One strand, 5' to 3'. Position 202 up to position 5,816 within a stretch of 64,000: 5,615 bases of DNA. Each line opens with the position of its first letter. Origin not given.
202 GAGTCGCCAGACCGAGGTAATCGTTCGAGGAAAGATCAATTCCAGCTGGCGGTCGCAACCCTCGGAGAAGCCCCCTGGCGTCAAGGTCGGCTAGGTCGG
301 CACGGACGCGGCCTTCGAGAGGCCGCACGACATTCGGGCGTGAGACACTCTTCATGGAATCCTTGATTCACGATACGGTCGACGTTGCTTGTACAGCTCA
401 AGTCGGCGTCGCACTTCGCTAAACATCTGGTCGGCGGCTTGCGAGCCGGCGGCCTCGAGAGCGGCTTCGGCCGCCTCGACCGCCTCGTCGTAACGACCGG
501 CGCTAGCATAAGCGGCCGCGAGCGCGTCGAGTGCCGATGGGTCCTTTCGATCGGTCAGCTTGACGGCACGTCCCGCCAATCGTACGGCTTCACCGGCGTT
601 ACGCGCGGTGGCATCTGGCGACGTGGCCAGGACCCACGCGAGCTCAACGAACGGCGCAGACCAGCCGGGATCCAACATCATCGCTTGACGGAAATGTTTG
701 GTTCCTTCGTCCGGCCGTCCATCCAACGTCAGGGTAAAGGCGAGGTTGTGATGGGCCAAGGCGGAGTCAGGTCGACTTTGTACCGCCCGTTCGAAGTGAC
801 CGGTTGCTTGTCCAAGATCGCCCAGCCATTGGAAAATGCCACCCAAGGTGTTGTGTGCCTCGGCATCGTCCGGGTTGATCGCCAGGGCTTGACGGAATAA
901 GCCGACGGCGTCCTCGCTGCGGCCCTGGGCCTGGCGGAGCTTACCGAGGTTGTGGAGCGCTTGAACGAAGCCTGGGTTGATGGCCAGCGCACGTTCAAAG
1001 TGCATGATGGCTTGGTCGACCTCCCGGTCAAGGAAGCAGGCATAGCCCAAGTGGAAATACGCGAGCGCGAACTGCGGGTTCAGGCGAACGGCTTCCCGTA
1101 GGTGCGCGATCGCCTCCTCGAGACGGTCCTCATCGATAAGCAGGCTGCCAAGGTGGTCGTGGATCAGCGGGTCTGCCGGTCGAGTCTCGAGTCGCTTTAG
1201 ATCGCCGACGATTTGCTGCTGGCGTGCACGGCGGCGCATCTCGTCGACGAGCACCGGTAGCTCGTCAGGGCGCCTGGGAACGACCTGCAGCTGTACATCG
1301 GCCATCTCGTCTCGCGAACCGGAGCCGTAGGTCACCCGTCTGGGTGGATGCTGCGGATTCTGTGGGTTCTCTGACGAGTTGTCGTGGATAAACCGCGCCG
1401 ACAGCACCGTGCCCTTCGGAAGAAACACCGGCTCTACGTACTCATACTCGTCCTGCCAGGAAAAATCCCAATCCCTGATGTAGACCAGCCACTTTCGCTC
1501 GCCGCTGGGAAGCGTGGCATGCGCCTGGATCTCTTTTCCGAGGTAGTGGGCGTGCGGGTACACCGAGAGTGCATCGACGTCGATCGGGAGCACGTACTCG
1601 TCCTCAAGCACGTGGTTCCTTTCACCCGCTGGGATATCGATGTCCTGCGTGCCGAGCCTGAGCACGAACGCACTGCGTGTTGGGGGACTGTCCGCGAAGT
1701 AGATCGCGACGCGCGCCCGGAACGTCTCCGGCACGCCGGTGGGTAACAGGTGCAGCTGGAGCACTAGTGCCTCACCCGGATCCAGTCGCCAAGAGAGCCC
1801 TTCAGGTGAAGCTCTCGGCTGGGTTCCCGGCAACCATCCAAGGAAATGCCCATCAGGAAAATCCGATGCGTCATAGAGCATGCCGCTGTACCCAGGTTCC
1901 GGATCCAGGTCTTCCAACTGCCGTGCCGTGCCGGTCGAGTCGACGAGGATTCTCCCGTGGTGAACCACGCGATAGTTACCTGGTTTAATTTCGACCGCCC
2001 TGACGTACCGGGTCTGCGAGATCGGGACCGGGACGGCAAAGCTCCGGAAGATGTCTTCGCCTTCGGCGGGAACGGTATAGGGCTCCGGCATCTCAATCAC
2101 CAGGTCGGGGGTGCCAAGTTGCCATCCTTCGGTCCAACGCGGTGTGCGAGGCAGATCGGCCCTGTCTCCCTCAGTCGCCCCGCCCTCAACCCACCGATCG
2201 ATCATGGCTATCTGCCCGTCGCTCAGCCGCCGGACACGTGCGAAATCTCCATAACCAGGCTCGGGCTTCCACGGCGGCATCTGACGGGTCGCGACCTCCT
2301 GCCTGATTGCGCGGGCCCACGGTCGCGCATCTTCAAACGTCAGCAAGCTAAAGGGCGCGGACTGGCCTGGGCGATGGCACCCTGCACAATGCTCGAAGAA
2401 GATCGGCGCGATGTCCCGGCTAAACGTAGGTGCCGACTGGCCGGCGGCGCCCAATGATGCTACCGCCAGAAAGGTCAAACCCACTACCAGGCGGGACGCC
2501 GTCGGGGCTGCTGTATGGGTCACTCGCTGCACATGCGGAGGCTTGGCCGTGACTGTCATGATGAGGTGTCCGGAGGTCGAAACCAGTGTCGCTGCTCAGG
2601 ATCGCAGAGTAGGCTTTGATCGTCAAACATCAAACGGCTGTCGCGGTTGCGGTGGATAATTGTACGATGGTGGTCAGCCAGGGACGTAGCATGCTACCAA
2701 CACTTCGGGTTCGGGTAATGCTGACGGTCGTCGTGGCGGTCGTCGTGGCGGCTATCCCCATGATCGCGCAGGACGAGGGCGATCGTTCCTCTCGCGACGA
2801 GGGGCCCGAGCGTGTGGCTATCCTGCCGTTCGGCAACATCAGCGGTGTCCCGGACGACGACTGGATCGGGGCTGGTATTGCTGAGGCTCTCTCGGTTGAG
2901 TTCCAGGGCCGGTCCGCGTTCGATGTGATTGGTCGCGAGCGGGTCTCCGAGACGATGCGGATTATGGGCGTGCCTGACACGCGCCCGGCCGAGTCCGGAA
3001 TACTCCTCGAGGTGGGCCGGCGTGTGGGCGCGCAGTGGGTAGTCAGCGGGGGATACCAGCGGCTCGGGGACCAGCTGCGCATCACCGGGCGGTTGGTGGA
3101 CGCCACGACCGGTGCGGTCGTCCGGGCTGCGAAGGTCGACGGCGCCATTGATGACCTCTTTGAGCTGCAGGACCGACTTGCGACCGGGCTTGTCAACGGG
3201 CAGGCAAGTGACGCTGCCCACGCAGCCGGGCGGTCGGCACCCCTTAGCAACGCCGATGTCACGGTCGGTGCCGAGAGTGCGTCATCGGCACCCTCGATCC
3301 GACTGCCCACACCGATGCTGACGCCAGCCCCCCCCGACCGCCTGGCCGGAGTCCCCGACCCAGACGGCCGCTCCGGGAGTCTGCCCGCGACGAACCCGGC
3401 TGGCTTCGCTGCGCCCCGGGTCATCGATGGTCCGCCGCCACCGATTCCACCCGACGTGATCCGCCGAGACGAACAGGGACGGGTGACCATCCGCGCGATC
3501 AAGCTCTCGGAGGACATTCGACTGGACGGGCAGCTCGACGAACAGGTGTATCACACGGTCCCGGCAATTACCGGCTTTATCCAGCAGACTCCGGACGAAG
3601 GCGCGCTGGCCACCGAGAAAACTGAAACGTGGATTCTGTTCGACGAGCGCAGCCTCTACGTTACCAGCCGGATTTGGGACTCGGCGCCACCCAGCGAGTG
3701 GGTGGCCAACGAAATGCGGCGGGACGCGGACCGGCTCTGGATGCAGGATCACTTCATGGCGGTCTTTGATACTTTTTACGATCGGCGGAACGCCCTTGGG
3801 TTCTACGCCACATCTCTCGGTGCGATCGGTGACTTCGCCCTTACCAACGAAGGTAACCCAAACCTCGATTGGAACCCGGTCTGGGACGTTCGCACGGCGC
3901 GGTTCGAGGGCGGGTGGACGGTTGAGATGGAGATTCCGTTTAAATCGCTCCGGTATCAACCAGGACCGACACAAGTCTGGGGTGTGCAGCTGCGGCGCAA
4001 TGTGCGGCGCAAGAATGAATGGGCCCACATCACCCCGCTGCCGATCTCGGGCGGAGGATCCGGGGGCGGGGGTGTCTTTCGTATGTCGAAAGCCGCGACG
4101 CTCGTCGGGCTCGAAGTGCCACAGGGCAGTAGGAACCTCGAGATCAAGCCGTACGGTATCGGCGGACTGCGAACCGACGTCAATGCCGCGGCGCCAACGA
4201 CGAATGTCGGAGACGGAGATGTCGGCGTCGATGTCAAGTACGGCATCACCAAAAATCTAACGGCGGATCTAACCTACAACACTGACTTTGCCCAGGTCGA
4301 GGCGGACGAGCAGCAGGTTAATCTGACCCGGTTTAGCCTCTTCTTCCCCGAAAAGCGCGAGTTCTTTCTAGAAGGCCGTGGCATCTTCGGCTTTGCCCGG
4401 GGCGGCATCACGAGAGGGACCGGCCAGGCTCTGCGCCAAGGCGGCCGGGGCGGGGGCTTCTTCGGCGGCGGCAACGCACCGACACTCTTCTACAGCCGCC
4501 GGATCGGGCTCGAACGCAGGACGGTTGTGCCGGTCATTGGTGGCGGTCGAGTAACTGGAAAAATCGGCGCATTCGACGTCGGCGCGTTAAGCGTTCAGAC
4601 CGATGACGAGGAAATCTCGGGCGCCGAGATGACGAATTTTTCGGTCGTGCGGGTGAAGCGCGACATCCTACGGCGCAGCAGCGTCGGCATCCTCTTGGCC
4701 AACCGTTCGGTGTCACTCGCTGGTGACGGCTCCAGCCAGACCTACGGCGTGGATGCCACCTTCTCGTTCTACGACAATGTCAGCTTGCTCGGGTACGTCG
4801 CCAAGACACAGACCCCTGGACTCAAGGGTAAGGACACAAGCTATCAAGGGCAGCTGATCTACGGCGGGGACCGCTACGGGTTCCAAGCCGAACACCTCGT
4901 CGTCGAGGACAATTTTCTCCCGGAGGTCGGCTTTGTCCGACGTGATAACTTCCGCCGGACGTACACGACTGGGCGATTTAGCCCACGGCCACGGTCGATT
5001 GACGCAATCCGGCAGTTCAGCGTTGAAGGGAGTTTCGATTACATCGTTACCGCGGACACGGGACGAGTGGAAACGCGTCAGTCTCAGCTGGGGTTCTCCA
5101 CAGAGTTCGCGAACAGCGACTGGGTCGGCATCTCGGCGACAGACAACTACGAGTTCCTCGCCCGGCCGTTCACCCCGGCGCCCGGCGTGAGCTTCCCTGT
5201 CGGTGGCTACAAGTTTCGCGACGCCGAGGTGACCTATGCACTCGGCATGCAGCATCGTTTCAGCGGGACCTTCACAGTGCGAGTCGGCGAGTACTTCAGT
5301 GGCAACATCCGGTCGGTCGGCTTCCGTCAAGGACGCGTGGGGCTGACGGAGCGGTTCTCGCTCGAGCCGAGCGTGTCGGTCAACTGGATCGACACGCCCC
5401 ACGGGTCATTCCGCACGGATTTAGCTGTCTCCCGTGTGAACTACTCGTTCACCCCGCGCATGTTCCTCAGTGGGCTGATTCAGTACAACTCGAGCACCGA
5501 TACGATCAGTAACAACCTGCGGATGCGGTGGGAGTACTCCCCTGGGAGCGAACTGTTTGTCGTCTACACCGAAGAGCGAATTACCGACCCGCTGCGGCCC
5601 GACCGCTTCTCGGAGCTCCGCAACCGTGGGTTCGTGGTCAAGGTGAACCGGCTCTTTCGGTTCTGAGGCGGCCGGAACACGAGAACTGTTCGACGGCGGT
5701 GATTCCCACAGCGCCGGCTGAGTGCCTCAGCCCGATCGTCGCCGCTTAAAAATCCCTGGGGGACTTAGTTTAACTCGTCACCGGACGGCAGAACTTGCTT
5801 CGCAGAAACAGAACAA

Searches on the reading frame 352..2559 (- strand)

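Call 24: search_protein_families(library=pfam, proteins=[window:352-2559:-], max_evalue=0.00001)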
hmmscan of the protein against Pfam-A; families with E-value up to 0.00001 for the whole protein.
window:352-2559:- (735 aa): 16 families
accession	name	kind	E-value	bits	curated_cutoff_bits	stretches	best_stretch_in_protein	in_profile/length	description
PF07719.23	TPR_2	-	1.9e-34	115.3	27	0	533-565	2-34/34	Tetratricopeptide repeat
PF00515.34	TPR_1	-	1.2e-32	110.8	27.8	1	498-531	1-34/34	Tetratricopeptide repeat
PF13414.12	TPR_11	-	2.3e-27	94.8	26.8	1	471-507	1-37/42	TPR repeat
PF13431.12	TPR_17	-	1.6e-25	87.7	24.4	0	521-552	2-33/34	Tetratricopeptide repeat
PF13181.12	TPR_8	-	2.7e-22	77.4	25.7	0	469-496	6-33/34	Tetratricopeptide repeat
PF13428.12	TPR_14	-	4.4e-21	73.7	23.5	0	533-572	2-41/44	Tetratricopeptide repeat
PF13424.12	TPR_12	-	5.3e-20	71.8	30.1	1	498-561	3-74/77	Tetratricopeptide repeat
PF14559.12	TPR_19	-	1.7e-17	63.9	25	1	513-570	6-63/68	Tetratricopeptide repeat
PF13432.12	TPR_16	-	3.5e-17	63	32.7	2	471-530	4-63/65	Tetratricopeptide repeat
PF13176.12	TPR_7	-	8.3e-15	54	27.9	0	534-566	1-33/36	Tetratricopeptide repeat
PF13374.12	TPR_10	-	8.8e-11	41.9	27.5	0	533-561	3-31/42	Tetratricopeptide repeat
PF23914.1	TPR_CcmH_CycH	-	1.3e-10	41.8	42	0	556-617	40-101/158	Cytochrome c-type biogenesis protein H TPR domain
PF24575.1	TPR_Slam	-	6.6e-09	36.6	35.2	0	472-519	55-102/104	Surface lipoprotein assembly modifier, N-terminal TPR repeats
PF13174.12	TPR_6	-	7.2e-08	33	26.3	0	533-564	1-32/33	Tetratricopeptide repeat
PF12895.13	ANAPC3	-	5.1e-06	27.1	27.2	0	655-724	5-73/82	Anaphase-promoting complex, cyclosome, subunit 3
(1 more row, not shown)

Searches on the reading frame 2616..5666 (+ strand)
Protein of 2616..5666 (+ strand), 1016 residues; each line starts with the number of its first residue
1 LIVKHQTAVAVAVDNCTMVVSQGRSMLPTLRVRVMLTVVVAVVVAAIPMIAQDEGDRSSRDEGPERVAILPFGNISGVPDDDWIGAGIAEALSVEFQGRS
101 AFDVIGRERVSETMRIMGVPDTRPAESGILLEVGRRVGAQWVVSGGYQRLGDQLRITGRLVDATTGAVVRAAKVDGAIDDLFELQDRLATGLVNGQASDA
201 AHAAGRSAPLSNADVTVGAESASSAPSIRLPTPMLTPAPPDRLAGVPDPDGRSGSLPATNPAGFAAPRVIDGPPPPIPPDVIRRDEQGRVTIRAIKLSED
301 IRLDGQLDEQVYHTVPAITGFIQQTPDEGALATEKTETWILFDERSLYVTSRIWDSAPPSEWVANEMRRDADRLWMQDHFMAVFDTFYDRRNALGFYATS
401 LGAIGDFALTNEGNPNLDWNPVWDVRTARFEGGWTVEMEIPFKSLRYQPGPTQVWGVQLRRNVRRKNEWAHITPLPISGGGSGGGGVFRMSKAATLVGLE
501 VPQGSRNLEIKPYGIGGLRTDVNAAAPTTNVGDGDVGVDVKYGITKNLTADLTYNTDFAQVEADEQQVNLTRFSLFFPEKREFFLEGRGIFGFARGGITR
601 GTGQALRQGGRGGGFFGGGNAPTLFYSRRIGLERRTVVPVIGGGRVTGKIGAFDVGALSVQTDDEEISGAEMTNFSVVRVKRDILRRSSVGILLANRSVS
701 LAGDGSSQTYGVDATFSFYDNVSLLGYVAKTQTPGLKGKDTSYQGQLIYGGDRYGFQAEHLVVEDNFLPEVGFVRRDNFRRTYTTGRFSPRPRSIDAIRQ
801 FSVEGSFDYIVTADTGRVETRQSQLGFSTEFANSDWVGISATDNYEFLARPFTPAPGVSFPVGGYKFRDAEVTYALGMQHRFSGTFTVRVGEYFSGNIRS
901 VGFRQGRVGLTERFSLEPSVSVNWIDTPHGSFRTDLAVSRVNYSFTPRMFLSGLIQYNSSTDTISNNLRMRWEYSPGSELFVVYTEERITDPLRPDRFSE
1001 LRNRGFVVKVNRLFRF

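Call 24: search_protein_families(library=pfam, proteins=[window:2616-5666:+], max_evalue=0.00001)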
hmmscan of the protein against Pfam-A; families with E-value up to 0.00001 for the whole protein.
window:2616-5666:+ (1016 aa): 1 family
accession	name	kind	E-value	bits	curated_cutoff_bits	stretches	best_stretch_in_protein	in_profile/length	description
PF19313.5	DUF5916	-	5e-19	68.9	22.6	1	530-592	22-84/572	Domain of unknown function (DUF5916)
